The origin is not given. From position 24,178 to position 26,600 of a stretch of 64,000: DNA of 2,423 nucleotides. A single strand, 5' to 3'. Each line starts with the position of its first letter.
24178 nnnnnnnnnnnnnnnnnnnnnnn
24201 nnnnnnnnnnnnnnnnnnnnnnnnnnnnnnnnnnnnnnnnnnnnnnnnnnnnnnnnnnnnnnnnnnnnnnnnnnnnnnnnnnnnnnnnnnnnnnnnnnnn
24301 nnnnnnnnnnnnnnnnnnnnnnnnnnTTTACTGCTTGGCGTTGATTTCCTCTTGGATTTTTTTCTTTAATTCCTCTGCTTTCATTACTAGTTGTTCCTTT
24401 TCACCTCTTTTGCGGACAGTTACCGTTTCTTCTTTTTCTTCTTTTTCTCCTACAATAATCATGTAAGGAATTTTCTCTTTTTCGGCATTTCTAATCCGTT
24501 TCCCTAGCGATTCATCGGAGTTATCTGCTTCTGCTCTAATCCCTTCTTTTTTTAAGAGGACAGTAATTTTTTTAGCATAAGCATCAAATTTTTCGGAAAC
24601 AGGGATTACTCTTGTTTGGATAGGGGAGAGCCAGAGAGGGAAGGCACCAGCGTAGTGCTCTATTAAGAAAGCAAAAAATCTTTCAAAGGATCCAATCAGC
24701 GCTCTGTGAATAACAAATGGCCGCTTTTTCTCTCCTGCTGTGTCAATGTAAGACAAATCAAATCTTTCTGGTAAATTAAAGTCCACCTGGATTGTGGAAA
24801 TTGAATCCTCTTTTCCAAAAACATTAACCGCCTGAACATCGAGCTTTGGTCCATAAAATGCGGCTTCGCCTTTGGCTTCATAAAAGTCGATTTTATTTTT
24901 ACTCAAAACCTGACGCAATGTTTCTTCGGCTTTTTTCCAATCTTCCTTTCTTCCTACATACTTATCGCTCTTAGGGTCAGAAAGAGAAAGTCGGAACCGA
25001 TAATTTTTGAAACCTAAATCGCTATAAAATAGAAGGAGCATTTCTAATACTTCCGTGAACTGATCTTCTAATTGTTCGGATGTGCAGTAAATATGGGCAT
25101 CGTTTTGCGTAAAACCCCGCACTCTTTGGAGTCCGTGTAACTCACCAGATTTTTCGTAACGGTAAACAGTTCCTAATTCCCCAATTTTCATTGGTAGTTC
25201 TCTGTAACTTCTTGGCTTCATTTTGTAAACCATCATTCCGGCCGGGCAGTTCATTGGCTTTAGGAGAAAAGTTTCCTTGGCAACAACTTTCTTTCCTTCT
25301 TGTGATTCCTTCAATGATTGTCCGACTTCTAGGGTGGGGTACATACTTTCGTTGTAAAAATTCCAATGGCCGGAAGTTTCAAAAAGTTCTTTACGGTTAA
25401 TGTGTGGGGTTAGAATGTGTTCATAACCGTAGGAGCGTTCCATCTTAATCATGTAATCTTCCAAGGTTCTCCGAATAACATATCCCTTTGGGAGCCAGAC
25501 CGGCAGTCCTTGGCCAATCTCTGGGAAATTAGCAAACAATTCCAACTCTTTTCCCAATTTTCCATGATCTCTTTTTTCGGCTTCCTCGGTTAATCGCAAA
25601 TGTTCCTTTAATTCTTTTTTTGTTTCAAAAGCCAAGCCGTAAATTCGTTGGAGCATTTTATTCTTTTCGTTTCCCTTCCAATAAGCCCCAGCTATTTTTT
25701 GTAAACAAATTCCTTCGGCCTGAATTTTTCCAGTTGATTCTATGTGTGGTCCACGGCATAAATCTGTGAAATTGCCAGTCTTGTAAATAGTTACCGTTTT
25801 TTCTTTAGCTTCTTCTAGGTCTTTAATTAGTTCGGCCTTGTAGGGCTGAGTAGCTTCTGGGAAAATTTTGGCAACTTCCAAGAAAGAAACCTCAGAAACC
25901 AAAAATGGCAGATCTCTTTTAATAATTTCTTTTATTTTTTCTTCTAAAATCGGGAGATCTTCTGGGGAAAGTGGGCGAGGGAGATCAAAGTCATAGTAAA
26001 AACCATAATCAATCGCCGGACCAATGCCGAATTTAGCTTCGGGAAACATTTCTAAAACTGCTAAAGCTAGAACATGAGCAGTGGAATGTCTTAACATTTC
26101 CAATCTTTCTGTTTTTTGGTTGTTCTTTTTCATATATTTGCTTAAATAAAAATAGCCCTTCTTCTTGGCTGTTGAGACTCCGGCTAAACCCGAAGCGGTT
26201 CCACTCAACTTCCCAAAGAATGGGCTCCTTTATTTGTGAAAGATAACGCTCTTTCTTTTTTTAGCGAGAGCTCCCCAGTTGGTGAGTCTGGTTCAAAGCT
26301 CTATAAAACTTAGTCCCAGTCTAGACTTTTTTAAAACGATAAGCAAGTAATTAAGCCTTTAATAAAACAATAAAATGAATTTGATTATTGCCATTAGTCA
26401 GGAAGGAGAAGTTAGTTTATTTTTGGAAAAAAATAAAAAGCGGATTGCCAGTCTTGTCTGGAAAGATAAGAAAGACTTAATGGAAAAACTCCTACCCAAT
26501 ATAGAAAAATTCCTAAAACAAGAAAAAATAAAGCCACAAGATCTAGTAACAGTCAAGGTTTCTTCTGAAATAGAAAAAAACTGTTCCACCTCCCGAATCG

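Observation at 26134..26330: Candidate T-box riboswitch controlling thrS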

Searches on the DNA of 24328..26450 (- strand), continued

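Call 49: search_with_rna_model(model_id=R1, sources=[L168, L169, L170, L171], max_evalue=1)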
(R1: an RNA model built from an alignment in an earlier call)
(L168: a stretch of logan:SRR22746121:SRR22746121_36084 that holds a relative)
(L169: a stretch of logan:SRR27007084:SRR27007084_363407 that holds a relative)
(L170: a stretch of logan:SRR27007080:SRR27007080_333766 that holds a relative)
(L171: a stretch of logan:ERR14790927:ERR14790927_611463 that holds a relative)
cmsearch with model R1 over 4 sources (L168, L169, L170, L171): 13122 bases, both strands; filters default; matches with E-value up to 1: 2.
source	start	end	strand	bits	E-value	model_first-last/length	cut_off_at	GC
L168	1266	1388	+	110.2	5.1e-30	1-127/127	no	0.54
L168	1352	1481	-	16.3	0.00097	1-127/127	no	0.3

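Call 52: search_rna_families(sources=[L001, L163, L164, L167, L168, L111, L013, L005, L006, L012, L162], threshold=evalue, max_evalue=0.01)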
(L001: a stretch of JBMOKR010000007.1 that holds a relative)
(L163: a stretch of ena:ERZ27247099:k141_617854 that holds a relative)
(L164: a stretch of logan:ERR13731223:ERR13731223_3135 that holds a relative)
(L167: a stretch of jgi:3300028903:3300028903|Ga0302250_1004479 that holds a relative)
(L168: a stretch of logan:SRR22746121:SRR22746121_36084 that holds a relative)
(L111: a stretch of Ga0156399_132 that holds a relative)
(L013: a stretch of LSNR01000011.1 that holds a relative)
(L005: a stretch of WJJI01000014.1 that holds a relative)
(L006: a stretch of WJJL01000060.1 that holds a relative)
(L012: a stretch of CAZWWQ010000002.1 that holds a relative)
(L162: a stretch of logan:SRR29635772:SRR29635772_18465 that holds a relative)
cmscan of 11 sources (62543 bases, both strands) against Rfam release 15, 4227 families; matches with E-value up to 0.01: 4.
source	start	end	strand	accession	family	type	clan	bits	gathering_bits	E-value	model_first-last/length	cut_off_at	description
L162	3330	3401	-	RF00005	tRNA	Gene; tRNA;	CL00001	71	29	1.6e-13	1-71/71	no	tRNA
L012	1343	1474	+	RF00230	T-box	Cis-reg; leader;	-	62.1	93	4.3e-11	1-219/219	no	T-box leader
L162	1266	1423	+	RF00230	T-box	Cis-reg; leader;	-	34.9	93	0.00043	1-219/219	no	T-box leader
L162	1966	2027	-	RF00032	Histone3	Cis-reg;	-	25.8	34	0.0053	1-46/46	no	Histone 3' UTR stem-loop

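Call 53: search_rna_families(sources=[L007, L083, L084, L094, L096, L161, L010, L100, L017, L030], threshold=evalue, max_evalue=0.01)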
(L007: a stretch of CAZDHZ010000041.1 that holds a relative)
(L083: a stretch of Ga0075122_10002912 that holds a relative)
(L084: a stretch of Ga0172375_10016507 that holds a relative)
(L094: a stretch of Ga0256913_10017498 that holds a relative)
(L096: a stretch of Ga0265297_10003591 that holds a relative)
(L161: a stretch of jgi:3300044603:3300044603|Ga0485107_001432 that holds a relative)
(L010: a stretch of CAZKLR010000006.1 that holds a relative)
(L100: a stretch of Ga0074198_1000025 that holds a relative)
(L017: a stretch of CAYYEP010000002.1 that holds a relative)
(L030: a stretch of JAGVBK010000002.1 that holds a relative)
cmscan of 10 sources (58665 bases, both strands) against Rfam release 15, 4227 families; matches with E-value up to 0.01: 5.
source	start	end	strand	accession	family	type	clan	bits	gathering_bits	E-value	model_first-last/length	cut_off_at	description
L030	1352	1425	-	RF00005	tRNA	Gene; tRNA;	CL00001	68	29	1e-12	1-71/71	no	tRNA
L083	1600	1824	+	RF00230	T-box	Cis-reg; leader;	-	46.5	93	4.1e-07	1-219/219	no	T-box leader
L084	1793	1943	+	RF00230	T-box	Cis-reg; leader;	-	45.5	93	7.6e-07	1-219/219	no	T-box leader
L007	1328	1475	+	RF00230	T-box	Cis-reg; leader;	-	42.1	93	5.6e-06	1-219/219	no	T-box leader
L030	5949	6121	+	RF00230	T-box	Cis-reg; leader;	-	38.3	93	5.5e-05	1-219/219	no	T-box leader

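Call 59: search_with_rna_model(model_id=R1, sources=[window, L001, L005, L006, L012, L013, L111, L162, L163, L164, L167, L168], max_evalue=1e-10, make_alignment=true)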
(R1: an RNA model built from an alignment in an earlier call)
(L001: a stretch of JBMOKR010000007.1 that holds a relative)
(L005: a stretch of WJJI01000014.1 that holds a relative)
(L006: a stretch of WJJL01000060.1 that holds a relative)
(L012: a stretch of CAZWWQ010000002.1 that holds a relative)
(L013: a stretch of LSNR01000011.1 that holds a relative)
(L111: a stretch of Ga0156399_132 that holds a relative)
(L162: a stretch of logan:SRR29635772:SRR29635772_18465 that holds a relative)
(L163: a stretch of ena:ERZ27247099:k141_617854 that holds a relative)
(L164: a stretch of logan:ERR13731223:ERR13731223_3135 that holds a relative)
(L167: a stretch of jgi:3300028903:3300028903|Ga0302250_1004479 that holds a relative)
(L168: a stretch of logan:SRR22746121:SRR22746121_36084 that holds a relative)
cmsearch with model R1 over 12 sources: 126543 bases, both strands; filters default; matches with E-value up to 1e-10: 12.
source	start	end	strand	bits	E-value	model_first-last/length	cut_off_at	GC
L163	1321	1446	+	130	1.4e-34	1-127/127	no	0.52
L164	1224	1347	+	122.3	1.9e-32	1-127/127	no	0.52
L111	1805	1933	+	120.2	7.7e-32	1-127/127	no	0.5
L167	1334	1456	+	116.4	8.7e-31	1-127/127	no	0.48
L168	1266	1388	+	110.2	4.9e-29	1-127/127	no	0.54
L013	2809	2934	+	108.5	1.5e-28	1-127/127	no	0.45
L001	936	1070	+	106.8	4.2e-28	1-127/127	no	0.53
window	26171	26305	-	96.7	2.9e-25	1-127/127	no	0.46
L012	1343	1473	+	95.6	5.8e-25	1-127/127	no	0.37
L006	2762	2884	+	94.1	1.6e-24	1-127/127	no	0.41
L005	2790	2915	+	79.2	2.3e-20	1-127/127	no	0.49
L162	1266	1390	+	73.9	6.8e-19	1-127/127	no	0.42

Alignment A4: 12 matches aligned to the model, 157 columns, each read 5' to 3' on its own strand. Consensus structure (alignment columns), stored with it:
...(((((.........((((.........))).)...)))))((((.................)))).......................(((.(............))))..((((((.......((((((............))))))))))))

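Call 93: build_rna_model(alignment_id=A6, structure=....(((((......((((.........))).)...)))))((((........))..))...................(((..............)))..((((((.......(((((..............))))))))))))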
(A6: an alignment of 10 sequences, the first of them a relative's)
Model R2 built from alignment A6 (10 sequences, 143 columns); structure: as given.
model positions 125; base pairs 26; branch points 3; effective number of sequences 2.19; information 0.591 bits per position. Calibrated on 0.2 Mb of random sequence (short: E-values are rough).
structure used (alignment columns):
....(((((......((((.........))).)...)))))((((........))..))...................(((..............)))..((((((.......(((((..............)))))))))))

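Call 94: search_with_rna_model(model_id=R2, source=window, max_evalue=1, show_alignments=1)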
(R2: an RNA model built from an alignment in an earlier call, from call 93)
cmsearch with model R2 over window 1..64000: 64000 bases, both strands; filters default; matches with E-value up to 1: 1.
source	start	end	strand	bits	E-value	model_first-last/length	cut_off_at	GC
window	26171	26305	-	73.5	6.6e-18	1-125/125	no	0.46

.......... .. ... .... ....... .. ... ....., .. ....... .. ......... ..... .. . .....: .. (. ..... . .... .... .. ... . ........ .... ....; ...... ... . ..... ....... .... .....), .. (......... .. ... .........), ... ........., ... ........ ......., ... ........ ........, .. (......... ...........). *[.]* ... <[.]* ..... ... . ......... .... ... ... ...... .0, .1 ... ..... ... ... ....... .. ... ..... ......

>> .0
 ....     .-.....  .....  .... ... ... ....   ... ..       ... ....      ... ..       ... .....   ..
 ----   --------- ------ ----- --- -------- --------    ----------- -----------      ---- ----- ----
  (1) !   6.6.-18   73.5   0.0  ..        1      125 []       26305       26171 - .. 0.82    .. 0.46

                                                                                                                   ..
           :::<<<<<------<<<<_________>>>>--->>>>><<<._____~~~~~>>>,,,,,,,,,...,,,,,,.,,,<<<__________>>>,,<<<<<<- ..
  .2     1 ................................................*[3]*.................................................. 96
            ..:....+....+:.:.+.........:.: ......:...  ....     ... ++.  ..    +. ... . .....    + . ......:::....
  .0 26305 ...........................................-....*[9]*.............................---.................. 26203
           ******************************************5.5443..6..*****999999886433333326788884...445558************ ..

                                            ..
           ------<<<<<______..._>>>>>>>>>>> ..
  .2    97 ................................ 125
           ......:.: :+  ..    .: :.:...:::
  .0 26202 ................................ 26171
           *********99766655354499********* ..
